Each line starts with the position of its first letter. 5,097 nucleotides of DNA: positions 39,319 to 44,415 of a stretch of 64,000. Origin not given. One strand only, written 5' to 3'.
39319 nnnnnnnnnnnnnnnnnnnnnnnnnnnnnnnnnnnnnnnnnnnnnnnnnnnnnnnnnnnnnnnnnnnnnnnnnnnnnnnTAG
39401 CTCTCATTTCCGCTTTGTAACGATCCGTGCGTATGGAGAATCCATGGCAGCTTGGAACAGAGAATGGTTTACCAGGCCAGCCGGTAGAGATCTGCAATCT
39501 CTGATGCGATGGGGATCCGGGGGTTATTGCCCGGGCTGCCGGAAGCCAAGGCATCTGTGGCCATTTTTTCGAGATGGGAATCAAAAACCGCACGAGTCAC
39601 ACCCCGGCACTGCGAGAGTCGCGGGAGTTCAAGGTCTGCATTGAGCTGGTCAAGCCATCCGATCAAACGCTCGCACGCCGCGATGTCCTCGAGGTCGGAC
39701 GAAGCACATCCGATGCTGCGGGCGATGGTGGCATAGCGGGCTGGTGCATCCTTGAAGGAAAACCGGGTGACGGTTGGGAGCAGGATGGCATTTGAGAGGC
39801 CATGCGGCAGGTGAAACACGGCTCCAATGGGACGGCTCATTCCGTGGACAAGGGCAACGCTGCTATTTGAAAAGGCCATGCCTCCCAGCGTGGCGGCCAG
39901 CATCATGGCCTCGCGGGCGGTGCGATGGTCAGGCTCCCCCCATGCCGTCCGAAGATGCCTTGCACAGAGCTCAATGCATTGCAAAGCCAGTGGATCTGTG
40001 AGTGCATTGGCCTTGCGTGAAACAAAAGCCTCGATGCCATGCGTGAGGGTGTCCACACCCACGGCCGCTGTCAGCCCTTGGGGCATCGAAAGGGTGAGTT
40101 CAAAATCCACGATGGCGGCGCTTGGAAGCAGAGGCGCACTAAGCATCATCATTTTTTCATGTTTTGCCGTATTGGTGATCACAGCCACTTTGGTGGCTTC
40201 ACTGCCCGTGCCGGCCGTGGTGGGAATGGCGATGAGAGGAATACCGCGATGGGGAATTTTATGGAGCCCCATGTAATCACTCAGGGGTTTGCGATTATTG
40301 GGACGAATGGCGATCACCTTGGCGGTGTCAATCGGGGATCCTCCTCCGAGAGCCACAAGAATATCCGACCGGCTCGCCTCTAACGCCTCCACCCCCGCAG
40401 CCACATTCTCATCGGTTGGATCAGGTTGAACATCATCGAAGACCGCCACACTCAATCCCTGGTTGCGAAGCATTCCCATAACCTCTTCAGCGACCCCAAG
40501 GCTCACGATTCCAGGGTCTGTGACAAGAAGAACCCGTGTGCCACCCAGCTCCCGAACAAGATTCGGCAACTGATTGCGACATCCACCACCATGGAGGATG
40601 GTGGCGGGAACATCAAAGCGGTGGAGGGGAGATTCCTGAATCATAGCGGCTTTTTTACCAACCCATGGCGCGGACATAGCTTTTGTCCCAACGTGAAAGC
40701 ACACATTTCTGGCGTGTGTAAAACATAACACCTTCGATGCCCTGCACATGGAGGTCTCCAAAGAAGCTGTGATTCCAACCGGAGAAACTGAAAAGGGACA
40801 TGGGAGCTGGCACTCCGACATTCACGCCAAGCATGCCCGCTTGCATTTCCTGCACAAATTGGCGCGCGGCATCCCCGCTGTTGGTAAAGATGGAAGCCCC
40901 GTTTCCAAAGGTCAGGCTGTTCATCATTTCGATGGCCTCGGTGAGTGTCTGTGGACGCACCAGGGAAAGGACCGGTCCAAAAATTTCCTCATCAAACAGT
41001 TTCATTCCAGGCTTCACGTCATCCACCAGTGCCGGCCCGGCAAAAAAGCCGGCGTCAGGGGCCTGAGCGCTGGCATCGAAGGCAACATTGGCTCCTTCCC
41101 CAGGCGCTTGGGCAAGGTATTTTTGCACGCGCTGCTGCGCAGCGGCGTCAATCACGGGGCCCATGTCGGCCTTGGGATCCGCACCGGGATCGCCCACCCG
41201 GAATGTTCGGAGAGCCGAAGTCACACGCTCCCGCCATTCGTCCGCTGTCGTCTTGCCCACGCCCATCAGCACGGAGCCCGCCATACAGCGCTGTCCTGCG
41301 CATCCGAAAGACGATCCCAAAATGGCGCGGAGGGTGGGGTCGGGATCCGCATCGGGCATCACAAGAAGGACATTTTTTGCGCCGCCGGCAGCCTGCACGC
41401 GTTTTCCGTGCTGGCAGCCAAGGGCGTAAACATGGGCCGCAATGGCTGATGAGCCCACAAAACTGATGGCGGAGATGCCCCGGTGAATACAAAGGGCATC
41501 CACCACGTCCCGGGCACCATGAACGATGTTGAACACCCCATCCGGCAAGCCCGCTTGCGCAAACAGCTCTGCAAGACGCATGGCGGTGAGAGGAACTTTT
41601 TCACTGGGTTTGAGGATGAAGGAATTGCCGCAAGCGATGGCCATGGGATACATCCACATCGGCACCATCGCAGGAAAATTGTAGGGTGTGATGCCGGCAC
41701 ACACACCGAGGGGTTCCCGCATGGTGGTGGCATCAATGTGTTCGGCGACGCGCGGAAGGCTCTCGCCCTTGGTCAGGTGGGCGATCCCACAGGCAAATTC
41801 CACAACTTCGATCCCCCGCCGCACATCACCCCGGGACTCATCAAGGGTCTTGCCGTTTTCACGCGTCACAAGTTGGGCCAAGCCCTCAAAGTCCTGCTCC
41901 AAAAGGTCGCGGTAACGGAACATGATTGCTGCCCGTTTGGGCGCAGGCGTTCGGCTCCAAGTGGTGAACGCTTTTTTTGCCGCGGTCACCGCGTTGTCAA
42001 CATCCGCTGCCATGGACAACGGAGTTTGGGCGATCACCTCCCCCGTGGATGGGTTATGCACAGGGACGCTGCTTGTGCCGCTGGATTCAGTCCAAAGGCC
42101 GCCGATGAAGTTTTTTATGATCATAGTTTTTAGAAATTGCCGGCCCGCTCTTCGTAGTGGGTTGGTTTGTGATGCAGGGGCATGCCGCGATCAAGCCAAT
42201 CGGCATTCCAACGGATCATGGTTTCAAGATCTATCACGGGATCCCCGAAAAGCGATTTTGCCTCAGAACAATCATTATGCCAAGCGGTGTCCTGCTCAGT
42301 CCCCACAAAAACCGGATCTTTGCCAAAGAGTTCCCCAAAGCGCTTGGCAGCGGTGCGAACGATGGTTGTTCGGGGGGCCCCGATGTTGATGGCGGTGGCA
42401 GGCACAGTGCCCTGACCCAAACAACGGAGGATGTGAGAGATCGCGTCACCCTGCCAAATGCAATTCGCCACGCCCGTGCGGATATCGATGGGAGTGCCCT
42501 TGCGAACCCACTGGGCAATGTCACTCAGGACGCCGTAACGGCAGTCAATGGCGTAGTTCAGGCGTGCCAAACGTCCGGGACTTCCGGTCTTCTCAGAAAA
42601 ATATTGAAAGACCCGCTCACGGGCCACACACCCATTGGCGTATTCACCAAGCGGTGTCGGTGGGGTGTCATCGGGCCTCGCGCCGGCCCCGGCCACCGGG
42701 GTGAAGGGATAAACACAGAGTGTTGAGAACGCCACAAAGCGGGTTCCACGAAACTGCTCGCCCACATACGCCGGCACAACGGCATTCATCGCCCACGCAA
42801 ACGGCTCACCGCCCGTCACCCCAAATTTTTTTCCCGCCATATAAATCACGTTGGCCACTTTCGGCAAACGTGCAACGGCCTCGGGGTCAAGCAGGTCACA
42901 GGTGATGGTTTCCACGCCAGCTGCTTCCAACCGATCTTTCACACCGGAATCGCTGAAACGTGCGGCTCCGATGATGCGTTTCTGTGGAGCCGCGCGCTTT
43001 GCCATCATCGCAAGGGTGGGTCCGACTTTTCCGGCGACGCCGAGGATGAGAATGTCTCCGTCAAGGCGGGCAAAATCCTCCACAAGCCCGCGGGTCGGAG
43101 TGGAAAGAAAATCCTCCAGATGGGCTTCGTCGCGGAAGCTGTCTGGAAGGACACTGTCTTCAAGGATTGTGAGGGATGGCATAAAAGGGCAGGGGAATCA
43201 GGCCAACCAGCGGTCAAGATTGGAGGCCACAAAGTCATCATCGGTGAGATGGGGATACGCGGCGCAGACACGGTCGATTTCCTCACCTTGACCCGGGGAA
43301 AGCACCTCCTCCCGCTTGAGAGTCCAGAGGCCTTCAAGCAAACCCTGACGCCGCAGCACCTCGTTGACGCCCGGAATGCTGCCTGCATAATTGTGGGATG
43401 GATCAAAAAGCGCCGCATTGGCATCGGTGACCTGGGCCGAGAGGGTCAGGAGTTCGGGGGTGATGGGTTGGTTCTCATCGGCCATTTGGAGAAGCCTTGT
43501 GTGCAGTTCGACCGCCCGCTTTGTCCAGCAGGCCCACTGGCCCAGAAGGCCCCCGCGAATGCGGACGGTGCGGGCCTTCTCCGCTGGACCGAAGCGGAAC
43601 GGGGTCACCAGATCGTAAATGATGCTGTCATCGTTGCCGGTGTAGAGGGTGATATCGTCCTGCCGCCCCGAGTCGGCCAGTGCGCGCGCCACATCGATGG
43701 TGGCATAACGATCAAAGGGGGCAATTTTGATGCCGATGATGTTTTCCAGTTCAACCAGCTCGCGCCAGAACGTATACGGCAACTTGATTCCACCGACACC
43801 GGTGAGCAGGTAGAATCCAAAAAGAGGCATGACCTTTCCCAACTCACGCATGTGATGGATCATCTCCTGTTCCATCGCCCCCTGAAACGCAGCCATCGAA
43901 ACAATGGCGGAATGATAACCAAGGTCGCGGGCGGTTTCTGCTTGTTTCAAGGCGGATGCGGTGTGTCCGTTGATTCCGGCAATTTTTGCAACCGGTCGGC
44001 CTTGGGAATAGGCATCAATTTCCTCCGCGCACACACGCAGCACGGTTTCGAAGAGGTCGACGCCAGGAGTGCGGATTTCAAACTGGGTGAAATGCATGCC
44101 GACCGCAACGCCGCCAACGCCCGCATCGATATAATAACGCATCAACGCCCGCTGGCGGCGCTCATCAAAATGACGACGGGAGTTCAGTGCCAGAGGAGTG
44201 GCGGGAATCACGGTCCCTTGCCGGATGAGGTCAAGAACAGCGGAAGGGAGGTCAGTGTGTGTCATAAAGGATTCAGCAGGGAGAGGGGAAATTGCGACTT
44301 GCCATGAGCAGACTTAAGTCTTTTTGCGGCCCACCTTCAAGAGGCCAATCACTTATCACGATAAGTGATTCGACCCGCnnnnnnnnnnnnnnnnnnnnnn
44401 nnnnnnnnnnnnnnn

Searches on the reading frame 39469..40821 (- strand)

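Call 8: search_protein_families(library=pfam, proteins=[window:39469-40821:-], max_evalue=0.001)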
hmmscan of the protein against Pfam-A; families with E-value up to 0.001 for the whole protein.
window:39469-40821:- (450 aa): 3 families
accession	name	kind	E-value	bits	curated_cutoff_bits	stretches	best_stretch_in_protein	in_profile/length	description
PF00465.25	Fe-ADH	-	2.4e-53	180.6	31.3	1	72-239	1-167/168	Iron-containing alcohol dehydrogenase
PF25137.1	ADH_Fe_C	-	3.3e-44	151.3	27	1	251-449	1-193/194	Fe-containing alcohol dehydrogenase family, C-terminal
PF13685.12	Fe-ADH_2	-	1e-17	65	28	1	80-175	5-98/149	Iron-containing alcohol dehydrogenase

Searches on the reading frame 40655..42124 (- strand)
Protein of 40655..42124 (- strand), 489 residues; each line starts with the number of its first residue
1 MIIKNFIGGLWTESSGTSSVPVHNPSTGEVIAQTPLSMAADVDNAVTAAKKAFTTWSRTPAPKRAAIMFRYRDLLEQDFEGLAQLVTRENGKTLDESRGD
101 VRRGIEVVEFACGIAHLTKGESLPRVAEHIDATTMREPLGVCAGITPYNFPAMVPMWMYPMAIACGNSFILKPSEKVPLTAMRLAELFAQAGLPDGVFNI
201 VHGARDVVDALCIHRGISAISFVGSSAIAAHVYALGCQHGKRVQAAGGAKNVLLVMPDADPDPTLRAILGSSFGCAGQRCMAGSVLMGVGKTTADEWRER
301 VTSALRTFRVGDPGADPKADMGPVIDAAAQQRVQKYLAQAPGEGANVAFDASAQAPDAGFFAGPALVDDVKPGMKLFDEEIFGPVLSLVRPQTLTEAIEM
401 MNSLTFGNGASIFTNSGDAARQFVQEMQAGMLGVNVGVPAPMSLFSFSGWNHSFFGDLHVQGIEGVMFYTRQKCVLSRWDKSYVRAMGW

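Call 8: search_protein_families(library=pfam, proteins=[window:40655-42124:-], max_evalue=0.001)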
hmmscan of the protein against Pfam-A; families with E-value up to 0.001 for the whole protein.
window:40655-42124:- (489 aa): 1 family
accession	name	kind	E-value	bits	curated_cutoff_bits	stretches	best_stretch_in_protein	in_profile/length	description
PF00171.27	Aldedh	-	1.7e-142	475.7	23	1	11-475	1-461/461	Aldehyde dehydrogenase family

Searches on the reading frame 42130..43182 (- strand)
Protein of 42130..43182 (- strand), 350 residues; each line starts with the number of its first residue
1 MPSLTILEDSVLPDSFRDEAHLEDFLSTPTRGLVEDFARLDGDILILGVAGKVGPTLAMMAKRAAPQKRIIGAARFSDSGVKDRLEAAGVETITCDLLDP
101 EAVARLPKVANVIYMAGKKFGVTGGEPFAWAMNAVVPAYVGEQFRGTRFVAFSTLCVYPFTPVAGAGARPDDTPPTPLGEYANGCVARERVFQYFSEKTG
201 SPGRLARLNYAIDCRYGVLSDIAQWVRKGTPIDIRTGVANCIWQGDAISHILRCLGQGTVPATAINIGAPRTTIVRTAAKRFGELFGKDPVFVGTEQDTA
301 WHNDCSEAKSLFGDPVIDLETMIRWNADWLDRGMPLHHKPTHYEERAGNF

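Call 8: search_protein_families(library=pfam, proteins=[window:42130-43182:-], max_evalue=0.001)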
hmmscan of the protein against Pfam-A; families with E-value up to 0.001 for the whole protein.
window:42130-43182:- (350 aa): 1 family
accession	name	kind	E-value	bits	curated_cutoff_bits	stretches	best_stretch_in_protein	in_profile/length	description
PF01370.27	Epimerase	-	1.1e-07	32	20.9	1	44-208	1-169/240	NAD dependent epimerase/dehydratase family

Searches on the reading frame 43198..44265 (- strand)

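Call 8: search_protein_families(library=pfam, proteins=[window:43198-44265:-], max_evalue=0.001)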
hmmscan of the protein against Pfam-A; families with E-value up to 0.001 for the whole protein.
window:43198-44265:- (355 aa): 1 family
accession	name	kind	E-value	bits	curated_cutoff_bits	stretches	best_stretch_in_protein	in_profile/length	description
PF00701.28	DHDPS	-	8.3e-07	28.5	22.1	1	19-214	5-190/289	Dihydrodipicolinate synthetase family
